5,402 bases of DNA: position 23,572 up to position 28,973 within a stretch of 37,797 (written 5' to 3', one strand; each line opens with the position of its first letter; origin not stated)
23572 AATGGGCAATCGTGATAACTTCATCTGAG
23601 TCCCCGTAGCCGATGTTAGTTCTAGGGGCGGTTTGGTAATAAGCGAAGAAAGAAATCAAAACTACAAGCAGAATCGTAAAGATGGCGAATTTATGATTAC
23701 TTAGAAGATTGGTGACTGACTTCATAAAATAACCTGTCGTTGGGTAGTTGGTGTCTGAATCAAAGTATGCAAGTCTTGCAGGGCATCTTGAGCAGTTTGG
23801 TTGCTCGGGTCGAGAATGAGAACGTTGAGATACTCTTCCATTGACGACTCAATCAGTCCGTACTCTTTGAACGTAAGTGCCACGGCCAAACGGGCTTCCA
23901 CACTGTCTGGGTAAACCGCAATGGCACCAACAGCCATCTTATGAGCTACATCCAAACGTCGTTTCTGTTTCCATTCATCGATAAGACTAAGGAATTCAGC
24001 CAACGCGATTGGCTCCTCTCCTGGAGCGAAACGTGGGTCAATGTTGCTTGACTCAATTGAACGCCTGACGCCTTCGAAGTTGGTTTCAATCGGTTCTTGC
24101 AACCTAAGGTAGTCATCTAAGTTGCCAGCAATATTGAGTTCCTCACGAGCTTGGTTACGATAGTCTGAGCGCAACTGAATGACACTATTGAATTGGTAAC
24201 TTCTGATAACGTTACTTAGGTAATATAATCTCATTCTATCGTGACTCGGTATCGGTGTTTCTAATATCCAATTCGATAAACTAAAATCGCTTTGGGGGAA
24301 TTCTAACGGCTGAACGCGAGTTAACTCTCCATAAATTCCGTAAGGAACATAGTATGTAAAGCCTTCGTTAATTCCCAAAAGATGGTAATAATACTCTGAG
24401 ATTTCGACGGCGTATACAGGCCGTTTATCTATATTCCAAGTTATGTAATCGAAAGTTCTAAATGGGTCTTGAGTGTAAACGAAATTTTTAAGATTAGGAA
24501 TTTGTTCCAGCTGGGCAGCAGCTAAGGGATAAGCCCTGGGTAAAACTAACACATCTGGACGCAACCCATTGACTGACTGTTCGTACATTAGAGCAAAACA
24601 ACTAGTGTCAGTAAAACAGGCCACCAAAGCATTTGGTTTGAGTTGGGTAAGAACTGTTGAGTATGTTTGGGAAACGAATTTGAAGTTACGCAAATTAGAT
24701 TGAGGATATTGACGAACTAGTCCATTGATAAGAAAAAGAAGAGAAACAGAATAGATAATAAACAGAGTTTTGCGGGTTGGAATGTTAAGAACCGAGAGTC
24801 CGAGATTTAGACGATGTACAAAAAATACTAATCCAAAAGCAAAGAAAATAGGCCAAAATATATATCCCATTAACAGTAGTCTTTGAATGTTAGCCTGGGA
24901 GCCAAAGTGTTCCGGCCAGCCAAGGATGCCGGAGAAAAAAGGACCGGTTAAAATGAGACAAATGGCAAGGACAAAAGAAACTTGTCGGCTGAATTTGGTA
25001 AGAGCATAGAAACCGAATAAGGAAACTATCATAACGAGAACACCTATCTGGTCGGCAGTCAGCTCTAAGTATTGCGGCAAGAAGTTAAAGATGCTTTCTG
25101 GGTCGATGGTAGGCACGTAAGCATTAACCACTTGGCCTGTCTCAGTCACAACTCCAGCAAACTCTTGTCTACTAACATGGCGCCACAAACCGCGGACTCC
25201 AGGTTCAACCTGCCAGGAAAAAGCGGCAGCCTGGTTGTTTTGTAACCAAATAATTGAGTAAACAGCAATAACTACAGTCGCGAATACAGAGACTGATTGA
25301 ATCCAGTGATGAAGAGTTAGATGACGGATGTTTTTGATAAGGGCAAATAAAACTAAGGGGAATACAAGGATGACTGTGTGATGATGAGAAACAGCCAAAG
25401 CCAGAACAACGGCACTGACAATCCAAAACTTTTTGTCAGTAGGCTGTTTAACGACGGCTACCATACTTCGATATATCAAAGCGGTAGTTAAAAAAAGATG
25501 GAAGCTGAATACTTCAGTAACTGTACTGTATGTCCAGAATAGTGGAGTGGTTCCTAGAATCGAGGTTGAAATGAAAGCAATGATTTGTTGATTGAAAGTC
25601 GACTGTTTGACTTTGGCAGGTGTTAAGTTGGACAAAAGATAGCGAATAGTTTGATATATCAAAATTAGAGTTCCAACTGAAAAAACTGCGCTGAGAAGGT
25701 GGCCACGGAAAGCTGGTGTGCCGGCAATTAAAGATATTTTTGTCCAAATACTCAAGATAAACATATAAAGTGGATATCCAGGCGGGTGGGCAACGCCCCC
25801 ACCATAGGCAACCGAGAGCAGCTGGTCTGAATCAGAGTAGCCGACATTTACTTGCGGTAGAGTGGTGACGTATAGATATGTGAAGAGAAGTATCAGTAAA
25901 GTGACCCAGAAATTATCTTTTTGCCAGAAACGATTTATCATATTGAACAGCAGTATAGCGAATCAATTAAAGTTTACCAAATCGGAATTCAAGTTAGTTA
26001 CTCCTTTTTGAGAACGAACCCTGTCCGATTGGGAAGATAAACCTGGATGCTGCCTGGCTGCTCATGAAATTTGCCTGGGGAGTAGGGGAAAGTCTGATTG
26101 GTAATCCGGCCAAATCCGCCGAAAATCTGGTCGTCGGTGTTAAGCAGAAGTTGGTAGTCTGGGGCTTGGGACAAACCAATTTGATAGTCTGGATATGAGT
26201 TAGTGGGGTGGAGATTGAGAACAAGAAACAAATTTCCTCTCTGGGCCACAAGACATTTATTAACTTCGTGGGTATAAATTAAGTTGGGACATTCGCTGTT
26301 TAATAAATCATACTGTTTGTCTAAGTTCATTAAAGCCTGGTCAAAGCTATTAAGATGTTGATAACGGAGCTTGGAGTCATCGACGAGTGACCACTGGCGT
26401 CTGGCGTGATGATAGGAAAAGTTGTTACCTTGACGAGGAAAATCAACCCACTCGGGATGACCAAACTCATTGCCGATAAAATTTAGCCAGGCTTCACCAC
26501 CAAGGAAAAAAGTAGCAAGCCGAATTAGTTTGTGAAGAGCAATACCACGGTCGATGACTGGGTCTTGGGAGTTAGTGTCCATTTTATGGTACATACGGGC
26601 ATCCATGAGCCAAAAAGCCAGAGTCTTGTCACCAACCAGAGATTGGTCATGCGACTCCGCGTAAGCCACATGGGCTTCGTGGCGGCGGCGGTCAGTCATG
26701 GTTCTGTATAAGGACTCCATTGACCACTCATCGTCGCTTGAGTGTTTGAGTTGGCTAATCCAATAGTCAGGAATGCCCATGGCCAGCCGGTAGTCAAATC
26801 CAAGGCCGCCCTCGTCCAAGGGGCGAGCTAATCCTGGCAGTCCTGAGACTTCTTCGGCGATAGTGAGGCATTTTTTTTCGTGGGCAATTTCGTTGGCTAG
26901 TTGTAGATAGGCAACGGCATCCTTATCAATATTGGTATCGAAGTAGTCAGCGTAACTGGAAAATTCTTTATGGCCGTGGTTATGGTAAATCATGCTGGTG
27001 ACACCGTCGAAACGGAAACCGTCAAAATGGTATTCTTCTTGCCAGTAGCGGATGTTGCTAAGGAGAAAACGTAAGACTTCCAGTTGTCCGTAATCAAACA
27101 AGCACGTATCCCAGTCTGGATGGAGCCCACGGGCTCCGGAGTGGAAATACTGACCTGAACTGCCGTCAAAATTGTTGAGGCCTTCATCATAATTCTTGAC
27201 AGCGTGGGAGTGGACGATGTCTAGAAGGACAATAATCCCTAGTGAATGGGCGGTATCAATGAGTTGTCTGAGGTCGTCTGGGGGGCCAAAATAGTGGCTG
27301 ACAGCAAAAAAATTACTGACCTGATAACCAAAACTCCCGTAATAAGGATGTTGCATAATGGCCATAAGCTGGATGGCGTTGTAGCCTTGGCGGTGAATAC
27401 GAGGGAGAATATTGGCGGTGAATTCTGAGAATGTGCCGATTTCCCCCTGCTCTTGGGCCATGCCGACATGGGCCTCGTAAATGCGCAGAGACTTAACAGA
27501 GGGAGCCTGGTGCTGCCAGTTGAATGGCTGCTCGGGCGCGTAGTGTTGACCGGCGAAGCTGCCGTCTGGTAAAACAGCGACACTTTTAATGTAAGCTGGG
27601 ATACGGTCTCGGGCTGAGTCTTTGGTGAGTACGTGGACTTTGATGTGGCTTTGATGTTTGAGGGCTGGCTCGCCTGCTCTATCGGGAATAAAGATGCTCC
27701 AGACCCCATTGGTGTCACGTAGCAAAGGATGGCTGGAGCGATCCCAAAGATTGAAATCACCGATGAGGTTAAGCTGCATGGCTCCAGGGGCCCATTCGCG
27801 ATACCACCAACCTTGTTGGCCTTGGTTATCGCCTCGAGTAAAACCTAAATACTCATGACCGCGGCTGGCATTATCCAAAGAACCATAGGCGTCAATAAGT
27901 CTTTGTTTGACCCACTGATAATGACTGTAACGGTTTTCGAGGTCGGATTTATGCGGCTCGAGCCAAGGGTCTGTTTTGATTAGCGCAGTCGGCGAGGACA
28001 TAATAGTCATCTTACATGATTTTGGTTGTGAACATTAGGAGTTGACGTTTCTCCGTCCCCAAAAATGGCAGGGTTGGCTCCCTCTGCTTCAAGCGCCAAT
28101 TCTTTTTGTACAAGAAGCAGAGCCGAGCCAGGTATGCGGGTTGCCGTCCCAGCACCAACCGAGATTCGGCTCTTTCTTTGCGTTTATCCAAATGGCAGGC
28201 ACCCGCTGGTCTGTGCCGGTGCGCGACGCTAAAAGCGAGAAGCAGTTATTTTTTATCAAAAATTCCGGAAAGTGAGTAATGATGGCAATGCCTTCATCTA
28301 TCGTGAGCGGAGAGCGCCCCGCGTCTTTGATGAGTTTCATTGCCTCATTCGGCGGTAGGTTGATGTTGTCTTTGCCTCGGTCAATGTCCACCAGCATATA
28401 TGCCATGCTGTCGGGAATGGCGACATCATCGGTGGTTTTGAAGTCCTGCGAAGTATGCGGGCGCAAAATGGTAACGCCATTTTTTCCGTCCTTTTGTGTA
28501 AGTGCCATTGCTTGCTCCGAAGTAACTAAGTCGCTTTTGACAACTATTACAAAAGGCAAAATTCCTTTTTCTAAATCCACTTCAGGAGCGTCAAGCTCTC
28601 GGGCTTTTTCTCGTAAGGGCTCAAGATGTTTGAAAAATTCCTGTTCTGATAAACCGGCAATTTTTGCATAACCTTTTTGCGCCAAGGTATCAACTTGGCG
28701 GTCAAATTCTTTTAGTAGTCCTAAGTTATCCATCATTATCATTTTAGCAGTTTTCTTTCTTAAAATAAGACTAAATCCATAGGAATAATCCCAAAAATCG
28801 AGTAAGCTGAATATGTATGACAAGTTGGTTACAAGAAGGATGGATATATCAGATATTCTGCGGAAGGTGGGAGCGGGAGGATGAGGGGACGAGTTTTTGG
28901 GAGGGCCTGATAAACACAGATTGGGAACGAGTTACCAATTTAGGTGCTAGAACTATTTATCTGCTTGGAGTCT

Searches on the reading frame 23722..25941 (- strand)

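Call 8: search_protein_families(library=pfam, proteins=[window:23722-25941:-], max_evalue=0.01)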
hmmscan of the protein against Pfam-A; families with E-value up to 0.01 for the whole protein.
window:23722-25941:- (739 aa): 2 families
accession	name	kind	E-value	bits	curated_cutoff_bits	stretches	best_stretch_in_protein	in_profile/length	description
PF11028.14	TMEM260-like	-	3.6e-22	79.4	24.2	1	37-202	1-171/179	Protein O-mannosyl-transferase TMEM260-like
PF13231.12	PMT_2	-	0.00027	21.6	26.1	1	52-228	2-157/160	Dolichyl-phosphate-mannose-protein mannosyltransferase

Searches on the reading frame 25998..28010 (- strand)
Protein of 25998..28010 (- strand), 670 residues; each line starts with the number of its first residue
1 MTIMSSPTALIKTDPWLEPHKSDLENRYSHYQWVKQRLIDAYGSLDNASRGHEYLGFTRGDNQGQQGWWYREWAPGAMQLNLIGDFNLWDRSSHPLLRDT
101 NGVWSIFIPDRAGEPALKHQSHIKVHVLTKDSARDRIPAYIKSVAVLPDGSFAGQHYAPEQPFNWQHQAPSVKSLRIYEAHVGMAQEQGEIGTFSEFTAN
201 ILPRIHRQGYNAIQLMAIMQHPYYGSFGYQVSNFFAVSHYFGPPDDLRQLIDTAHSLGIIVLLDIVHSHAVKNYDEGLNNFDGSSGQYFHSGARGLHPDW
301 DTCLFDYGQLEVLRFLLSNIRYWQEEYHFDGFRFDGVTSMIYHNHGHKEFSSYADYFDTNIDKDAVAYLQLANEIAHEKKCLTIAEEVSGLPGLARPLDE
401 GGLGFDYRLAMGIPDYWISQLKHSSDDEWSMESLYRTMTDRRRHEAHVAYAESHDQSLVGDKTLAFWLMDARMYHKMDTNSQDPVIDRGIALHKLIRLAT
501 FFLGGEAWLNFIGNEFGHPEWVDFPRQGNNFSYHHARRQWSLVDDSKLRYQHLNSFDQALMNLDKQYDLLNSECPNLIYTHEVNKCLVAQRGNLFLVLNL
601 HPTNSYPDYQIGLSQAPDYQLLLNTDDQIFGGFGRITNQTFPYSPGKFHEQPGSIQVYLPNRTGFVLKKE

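Call 8: search_protein_families(library=pfam, proteins=[window:25998-28010:-], max_evalue=0.01)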
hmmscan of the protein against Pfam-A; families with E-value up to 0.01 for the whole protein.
window:25998-28010:- (670 aa): 3 families
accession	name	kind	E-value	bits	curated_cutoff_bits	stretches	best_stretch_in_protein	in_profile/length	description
PF02806.24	Alpha-amylase_C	-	1.2e-14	54.8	21.2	1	581-669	6-94/95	Alpha amylase, C-terminal all-beta domain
PF02922.24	CBM_48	-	1.4e-14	54.6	22.4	1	55-140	2-82/83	Carbohydrate-binding module 48 (Isoamylase N-terminal domain)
PF00128.31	Alpha-amylase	-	4.4e-14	53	22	1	202-290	25-115/446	Alpha amylase, catalytic domain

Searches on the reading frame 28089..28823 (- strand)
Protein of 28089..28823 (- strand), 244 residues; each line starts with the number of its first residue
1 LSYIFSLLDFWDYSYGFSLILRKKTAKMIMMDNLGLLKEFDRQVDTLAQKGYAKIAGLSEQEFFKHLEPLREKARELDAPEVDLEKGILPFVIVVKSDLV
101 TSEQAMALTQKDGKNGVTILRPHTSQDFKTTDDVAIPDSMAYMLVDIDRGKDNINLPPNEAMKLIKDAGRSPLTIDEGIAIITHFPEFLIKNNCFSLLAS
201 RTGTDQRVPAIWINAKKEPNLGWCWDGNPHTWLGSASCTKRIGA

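Call 8: search_protein_families(library=pfam, proteins=[window:28089-28823:-], max_evalue=0.01)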
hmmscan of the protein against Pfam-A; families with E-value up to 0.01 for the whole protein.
window:28089-28823:- (244 aa): 1 family
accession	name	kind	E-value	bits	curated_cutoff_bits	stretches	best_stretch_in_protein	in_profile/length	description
PF18959.5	DUF5701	-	3.2e-62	210.4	27.4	1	47-243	2-205/206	Family of unknown function (DUF5701)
